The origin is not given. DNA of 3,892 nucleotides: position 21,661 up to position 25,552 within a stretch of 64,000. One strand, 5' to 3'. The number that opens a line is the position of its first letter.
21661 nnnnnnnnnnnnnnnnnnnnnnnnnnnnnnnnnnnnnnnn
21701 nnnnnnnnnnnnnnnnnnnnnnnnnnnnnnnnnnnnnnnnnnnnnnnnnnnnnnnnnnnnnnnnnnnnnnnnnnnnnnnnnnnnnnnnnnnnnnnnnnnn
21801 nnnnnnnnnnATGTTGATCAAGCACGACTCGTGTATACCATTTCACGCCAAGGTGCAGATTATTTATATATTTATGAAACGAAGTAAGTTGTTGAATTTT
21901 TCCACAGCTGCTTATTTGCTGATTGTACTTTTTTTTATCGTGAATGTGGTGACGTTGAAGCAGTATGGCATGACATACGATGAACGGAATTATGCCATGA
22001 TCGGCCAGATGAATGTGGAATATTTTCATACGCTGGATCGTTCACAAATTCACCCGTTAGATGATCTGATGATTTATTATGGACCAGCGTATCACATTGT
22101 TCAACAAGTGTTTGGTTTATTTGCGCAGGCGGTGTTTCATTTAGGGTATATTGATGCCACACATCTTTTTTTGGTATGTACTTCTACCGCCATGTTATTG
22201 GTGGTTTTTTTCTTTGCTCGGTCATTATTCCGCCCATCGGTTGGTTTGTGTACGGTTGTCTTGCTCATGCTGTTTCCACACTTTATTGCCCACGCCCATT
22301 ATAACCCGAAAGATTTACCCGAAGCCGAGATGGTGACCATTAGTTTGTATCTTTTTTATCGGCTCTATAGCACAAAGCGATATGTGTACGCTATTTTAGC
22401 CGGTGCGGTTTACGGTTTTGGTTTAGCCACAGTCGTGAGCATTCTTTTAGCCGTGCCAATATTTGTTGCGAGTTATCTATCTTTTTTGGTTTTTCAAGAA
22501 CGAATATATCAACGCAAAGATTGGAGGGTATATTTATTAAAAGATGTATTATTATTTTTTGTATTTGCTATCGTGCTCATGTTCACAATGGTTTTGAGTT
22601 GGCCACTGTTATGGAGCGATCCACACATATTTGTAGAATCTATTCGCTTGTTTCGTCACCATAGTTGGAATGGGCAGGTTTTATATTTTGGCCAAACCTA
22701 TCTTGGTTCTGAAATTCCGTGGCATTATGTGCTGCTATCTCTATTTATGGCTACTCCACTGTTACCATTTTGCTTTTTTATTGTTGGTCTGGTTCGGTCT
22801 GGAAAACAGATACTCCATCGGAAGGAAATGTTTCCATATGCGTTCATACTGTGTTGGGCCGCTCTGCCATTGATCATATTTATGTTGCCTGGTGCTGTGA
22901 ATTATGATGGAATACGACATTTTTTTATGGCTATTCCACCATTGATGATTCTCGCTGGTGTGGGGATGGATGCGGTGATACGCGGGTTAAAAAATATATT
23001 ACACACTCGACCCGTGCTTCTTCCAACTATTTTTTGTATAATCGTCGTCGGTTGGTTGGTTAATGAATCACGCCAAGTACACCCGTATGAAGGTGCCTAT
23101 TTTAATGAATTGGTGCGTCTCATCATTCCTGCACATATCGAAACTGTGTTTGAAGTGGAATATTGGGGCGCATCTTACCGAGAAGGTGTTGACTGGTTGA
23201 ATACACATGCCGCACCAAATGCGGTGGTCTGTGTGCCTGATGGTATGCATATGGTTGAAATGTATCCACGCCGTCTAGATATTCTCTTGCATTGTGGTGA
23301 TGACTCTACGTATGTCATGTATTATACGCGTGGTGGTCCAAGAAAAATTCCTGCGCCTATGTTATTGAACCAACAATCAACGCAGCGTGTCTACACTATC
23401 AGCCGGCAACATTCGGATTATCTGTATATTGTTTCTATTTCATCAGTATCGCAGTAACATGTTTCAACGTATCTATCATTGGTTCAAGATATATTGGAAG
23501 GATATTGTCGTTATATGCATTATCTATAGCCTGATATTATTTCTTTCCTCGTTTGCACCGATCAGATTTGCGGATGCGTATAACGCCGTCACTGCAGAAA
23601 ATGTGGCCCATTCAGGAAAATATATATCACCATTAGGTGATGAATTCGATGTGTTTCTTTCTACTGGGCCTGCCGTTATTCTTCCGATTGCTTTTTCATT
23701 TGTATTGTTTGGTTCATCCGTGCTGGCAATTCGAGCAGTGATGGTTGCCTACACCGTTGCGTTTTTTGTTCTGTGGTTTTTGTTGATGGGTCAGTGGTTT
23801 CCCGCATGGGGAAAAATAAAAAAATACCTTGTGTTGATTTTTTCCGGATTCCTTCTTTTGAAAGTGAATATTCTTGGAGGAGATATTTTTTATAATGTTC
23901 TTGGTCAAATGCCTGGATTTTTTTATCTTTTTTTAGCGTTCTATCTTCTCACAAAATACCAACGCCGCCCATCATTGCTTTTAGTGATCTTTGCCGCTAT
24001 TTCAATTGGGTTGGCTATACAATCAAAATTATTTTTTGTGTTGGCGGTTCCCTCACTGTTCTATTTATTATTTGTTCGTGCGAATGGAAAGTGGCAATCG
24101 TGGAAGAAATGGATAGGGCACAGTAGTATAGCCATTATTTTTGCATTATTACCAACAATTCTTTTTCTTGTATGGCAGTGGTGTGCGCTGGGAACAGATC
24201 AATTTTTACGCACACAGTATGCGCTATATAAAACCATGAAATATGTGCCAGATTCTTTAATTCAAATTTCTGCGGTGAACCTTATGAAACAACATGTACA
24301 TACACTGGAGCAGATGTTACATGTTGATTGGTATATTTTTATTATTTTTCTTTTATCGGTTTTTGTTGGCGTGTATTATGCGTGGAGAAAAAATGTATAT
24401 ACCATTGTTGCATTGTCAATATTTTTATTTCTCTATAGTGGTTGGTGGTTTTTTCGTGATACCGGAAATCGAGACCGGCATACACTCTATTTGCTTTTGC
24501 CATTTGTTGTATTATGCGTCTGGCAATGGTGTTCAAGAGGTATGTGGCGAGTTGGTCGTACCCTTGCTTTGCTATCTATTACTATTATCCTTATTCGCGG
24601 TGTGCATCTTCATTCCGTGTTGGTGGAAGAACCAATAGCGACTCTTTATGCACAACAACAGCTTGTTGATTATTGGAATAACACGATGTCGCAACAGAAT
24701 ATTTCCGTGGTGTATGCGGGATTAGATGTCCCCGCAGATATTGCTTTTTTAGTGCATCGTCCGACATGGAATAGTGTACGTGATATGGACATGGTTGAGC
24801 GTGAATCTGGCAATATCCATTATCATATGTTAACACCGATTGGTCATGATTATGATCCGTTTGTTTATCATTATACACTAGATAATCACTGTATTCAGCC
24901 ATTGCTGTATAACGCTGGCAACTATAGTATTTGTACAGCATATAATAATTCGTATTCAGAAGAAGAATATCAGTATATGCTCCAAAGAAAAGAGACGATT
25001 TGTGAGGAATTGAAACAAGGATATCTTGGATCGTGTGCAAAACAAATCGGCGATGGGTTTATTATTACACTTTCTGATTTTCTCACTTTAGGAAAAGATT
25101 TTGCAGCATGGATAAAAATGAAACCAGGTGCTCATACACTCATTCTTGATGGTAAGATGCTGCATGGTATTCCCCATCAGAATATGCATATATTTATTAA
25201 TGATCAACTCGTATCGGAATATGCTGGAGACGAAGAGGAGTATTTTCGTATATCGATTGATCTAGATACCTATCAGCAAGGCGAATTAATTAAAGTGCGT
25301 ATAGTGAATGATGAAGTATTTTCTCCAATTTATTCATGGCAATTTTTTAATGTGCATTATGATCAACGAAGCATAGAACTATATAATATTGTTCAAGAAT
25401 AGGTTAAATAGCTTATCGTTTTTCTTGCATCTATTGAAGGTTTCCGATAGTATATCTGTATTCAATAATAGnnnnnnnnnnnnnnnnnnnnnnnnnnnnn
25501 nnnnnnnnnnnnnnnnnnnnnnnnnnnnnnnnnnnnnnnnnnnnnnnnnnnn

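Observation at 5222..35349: A 30-kb contiguous envelope-glycan super-locus with three separate polyprenyl-phosphate-sugar loading enzymes, two GtrA proteins and five GT-C proteins, but no Wzx/Wzy/O-antigen ligase or initiating phosphoglycosyltransferase in view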

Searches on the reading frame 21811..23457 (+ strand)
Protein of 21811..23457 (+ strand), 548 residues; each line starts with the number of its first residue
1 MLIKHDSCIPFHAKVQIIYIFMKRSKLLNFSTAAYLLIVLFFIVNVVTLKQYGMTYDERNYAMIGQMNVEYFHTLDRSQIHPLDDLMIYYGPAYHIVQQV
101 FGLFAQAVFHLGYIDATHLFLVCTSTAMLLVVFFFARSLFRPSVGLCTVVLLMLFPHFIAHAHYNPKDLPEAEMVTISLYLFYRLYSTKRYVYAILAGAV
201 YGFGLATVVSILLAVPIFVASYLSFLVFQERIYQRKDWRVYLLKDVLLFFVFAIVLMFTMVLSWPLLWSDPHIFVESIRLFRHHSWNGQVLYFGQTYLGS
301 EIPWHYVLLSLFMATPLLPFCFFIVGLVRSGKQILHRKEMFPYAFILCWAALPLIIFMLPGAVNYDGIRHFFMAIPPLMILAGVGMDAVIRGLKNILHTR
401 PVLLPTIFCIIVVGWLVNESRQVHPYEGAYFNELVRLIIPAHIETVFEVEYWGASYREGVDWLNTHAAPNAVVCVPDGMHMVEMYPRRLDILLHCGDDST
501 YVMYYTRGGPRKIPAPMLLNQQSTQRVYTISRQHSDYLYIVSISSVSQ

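Call 5: search_protein_families(library=pfam, proteins=[window:21811-23457:+], max_evalue=0.01)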
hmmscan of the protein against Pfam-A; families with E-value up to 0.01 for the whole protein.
window:21811-23457:+ (548 aa): 1 family
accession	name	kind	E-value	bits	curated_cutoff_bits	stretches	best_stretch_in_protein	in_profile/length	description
PF13231.12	PMT_2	-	8.9e-06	26.4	26.1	1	117-253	24-155/160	Dolichyl-phosphate-mannose-protein mannosyltransferase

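Call 11: search_protein_families(library=ncbifam, proteins=[window:21811-23457:+], max_evalue=0.01)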
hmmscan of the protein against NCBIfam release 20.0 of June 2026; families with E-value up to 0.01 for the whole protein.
window:21811-23457:+ (548 aa): 0 families

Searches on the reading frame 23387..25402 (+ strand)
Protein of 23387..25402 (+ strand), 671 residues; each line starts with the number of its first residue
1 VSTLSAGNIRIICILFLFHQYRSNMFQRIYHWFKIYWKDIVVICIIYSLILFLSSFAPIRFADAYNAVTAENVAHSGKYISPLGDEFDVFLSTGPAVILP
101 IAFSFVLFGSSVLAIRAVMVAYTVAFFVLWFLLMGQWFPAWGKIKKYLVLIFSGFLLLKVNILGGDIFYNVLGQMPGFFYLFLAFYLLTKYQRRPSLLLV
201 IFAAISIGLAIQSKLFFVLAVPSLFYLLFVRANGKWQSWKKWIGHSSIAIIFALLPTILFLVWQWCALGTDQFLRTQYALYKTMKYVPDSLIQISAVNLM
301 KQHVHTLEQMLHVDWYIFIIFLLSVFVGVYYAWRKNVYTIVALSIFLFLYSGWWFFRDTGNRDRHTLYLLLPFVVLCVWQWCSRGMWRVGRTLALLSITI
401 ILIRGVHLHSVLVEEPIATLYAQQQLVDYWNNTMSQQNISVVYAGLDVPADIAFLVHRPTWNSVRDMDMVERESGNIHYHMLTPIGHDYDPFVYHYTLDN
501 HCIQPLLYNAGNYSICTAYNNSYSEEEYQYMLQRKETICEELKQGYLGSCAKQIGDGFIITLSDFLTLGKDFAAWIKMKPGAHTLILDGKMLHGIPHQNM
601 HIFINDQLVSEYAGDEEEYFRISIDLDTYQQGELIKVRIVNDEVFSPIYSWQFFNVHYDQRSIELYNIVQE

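Call 5: search_protein_families(library=pfam, proteins=[window:23387-25402:+], max_evalue=0.01)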
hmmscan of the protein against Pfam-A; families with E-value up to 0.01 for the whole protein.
window:23387-25402:+ (671 aa): 0 families

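Call 11: search_protein_families(library=ncbifam, proteins=[window:23387-25402:+], max_evalue=0.01)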
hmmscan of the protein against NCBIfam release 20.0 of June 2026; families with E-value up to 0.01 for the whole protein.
window:23387-25402:+ (671 aa): 0 families

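Call 18: search_solved_structures(query=window:23387-25402:+, max_evalue=10)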
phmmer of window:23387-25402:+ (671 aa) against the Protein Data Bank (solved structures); distinct sequences matched with E-value up to 10: 1.
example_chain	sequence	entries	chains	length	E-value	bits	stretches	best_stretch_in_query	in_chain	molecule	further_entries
1t0t_V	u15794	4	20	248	0.37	12.3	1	418-470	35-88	APC35880 | Putative heme-dependent peroxidase GT50_08830 | HemQ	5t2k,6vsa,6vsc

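Call 29: find_homologous_proteins(query=window:23387-25402:+, max_evalue=0.00001)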
Query window:23387-25402:+ (671 aa): 1 proteins with E <= 0.00001 among 8000 candidates.
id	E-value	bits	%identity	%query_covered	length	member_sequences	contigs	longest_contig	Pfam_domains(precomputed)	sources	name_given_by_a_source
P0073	0.0e+0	1489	100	96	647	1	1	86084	-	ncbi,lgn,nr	ncbi:MAG: hypothetical protein HYV32_00820 [Candidatus Kerfeldbacteria bacterium]|nr:hypothetical pr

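Call 42: search_protein_representatives(protein=P0073)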
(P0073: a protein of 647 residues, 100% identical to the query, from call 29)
Query: 647 residues. Proteins with E-value up to 0.001 (for the whole library): 220; up to 1e-10: 21; up to 1e-30: 4. The best 150 are listed.
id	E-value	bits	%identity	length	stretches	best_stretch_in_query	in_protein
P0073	0.0e+00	1489.4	100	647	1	1-647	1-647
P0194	8.6e-78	278.8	31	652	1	8-646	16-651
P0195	2.7e-54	201.2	34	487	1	19-481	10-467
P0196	1.8e-35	139.0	26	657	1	11-618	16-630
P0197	1.1e-25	106.6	24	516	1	144-641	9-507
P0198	1.5e-22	96.2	27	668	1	23-623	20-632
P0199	8.2e-20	87.2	24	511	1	17-493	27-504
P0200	3.6e-18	81.8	28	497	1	17-353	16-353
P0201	1.2e-17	80.0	29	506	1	17-432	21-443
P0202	2.2e-17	79.2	36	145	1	510-647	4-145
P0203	5.0e-17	78.0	28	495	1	5-347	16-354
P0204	6.9e-15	71.0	28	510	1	7-495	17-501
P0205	1.7e-14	69.6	23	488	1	19-492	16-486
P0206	2.8e-14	68.9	32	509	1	33-412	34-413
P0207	5.3e-14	68.0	27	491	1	32-494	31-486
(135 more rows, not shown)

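Call 46: search_protein_families(library=pfam, alignment_id=A2, max_evalue=0.001)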
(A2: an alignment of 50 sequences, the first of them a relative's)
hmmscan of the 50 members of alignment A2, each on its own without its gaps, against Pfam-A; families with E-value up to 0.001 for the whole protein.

A. member 1, P0073 (647 aa): 0 families

B. families by the number of members that match (of 50 scanned): 7 families
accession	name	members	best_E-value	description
PF13231.12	PMT_2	26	1.9e-12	Dolichyl-phosphate-mannose-protein mannosyltransferase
PF09594.16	GT87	3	6e-05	Glycosyltransferase family 87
PF02366.24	PMT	2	1.7e-10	Dolichyl-phosphate-mannose-protein mannosyltransferase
PF04138.20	GtrA_DPMS_TM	1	5.8e-25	GtrA/DPMS, transmembrane domain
PF11028.14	TMEM260-like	1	0.00033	Protein O-mannosyl-transferase TMEM260-like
PF18949.5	DUF5693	1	0.0005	Family of unknown function (DUF5693)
PF03901.23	Glyco_transf_22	1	0.00058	Alg9-like mannosyltransferase family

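Call 57: predict_structure(alignment_id=A2)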
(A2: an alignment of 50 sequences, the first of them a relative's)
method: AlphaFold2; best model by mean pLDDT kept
length: 647 residues; sequences in the alignment: 50
mean_pLDDT: 83.4   pTM: 0.86
mean pLDDT of the five models: 83.4, 83.2, 83.0, 82.4, 81.6
residues with pLDDT >= 90: 294; 70-90: 237; 50-70: 86; < 50: 30
segments of 3 or more residues with pLDDT < 50: 536-544, 621-639
pLDDT, mean of each block of 10 residues (from residue 1): 86 91 92 92 97 93 90 98 97 96 95 90 85 69 84 98 95 97 98 96 85 90 97 98 95 84 66 90 83 85 91 94 94 86 91 92 89 85 59 88 93 83 87 87 67 84 81 81 92 70 68 73 57 51 58 79 71 81 90 78 85 78 42 41 61
secondary structure, 60 per line:
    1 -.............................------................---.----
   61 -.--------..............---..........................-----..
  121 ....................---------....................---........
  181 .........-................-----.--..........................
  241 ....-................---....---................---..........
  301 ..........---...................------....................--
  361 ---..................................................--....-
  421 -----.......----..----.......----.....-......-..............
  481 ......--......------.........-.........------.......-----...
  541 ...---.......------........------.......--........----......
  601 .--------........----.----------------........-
elements in order: H2-30 H37-52 H71-84 H88-113 H119-140 H150-169 H173-189 H191-205 H215-244 H246-261 H265-268 H272-287 H291-310 H314-332 H339-358 H364-413 E416-419 H426-432 H443-449 E454-458 H460-465 H467-477 E478-486 E489-494 H501-509 H511-519 H526-532 H538-543 E547-553 E560-567 E574-580 E583-590 E595-601 E610-617 E639-646

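Call 61: fold_search(model_id=the predicted structure, library=pdb)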
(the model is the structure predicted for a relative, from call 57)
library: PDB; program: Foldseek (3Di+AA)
matches with E <= 10: 704; with E <= 0.001: 20
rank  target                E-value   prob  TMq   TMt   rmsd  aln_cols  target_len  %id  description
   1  8pn9_A                4.0e-06  1.00  0.39  0.38  12.7       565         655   13  Structure of human oligosaccharyltransferase OST-A complex bound to NGI-1 (released 2024-05-08)
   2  3waj                  6.4e-06  1.00  0.36  0.30  20.9       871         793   11  Crystal structure of the Archaeoglobus fulgidus oligosaccharyltransferase (O29867_ARCFU) complex with Zn and sulfate (released 2013-10-30)
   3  9n9j_I                1.0e-05  1.00  0.37  0.34  15.3       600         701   12  Structure of a GRP94 folding intermediate engaged with a CCDC134- and FKBP11-bound secretory translocon (released 2025-11-19)
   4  5f15                  1.2e-05  1.00  0.48  0.55   9.3       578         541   11  Crystal Structure of ArnT from Cupriavidus metallidurans bound to Undecaprenyl phosphate (released 2016-02-17)
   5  6s7t_A                1.5e-05  1.00  0.38  0.36  12.6       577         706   12  Cryo-EM structure of human oligosaccharyltransferase complex OST-B (released 2019-12-18)
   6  8b6l_I                1.7e-05  1.00  0.38  0.36  12.5       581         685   13  Subtomogram average of the human Sec61-TRAP-OSTA-translocon (released 2022-12-07)
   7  7zlg_A                1.9e-05  1.00  0.40  0.39  11.8       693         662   11  Cryo-EM structure of C-mannosyltransferase CeDPY19, in complex with acceptor peptide and bound to CMT2-Fab and anti-Fa (released 2023-01-11)
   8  7zli_A                2.4e-05  1.00  0.39  0.38  11.5       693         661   11  Cryo-EM structure of C-mannosyltransferase CeDPY19, in complex with Dol25-P-Man and bound to CMT2-Fab and anti-Fab nan (released 2023-01-11)
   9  5ezm                  2.5e-05  1.00  0.47  0.54   9.2       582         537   10  Crystal Structure of ArnT from Cupriavidus metallidurans in the apo state (released 2016-02-17)
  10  6ftg_5                3.3e-05  1.00  0.38  0.38  14.3       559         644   13  Subtomogram average of OST-containing ribosome-translocon complexes from canine rough microsomal membranes (released 2018-03-21)
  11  8agb_A                5.6e-05  1.00  0.39  0.39  12.1       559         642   13  Structure of yeast oligosaccharylransferase complex with lipid-linked oligosaccharide bound (released 2022-12-07)
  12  7oci_F                6.4e-05  1.00  0.39  0.39  12.6       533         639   13  Cryo-EM structure of yeast Ost6p containing oligosaccharyltransferase complex (released 2022-02-16)
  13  7bve_A                1.2e-04  1.00  0.33  0.22  18.1       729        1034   11  Cryo-EM structure of Mycobacterium smegmatis arabinosyltransferase EmbC2-AcpM2 in complex with ethambutol (released 2020-04-29)
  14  6c26_A                1.2e-04  1.00  0.38  0.38  13.7       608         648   12  The Cryo-EM structure of a eukaryotic oligosaccharyl transferase complex (released 2018-01-31)
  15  6ezn_F                2.1e-04  1.00  0.38  0.38  12.6       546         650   13  Cryo-EM structure of the yeast oligosaccharyltransferase (OST) complex (released 2018-01-17)
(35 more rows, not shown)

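Call 91: find_encoding_contigs(protein=P0196, flank=8000, max_places=2)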
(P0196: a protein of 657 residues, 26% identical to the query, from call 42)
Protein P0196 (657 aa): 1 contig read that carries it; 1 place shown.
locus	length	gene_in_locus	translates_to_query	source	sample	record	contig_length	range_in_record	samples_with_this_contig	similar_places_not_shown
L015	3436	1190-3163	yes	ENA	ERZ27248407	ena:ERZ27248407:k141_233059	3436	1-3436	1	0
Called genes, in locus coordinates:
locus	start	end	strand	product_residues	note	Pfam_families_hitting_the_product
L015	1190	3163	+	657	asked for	-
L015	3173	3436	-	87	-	?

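Call 92: find_encoding_contigs(protein=P0195, flank=8000, max_places=2)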
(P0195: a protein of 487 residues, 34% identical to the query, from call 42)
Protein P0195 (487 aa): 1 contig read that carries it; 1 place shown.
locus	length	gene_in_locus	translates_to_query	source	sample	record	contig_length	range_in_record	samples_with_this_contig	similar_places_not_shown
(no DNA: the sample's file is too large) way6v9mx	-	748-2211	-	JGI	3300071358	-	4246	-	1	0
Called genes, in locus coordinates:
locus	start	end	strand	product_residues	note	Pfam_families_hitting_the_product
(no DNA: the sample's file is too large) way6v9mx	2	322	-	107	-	?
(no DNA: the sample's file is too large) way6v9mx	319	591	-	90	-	PF23435:DUF7121 (weak)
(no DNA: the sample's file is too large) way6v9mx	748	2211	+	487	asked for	-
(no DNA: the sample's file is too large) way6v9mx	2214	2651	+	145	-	-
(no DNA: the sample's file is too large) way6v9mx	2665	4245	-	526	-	?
